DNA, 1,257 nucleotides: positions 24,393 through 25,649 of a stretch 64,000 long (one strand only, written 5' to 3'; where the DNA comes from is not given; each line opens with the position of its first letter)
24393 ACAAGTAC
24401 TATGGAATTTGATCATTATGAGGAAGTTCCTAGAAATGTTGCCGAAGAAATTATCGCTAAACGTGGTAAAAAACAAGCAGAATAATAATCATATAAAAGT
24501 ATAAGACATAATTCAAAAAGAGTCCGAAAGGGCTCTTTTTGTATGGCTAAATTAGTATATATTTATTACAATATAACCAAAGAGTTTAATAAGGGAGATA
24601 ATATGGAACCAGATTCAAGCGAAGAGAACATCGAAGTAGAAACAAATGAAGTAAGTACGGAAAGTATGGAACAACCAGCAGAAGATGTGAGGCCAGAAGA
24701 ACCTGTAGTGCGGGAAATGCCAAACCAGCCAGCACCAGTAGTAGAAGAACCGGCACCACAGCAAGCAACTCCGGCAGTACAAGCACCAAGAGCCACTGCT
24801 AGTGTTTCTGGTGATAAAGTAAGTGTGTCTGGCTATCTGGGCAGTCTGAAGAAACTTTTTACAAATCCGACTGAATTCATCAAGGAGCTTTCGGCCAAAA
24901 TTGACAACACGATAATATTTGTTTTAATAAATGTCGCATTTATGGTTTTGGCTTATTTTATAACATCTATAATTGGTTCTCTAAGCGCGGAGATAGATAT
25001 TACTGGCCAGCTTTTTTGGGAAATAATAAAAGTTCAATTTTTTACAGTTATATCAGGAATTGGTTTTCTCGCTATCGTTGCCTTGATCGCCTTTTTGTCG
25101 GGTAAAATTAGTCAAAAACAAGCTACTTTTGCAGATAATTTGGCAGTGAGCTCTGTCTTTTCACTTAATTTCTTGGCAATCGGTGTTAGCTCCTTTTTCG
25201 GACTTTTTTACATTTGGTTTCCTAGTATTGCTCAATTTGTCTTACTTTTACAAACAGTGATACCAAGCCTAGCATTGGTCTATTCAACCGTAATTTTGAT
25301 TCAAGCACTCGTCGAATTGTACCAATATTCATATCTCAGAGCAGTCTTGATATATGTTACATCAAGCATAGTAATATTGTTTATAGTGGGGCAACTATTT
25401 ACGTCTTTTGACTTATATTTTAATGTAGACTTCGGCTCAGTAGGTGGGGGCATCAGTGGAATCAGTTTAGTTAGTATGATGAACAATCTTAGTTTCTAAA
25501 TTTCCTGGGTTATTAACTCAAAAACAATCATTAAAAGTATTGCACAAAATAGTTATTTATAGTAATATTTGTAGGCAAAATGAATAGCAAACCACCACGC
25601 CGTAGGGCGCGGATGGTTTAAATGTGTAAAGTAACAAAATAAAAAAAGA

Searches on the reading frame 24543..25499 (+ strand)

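Call 3: search_protein_families(library=pfam, proteins=[window:24543-25499:+], max_evalue=0.01)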
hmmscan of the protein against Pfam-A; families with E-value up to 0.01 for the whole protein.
window:24543-25499:+ (318 aa): 1 family
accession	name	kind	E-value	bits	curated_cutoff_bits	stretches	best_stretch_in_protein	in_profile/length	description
PF04893.22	Yip1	-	5.3e-07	30.1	28.6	1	104-282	2-170/173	Yip1 domain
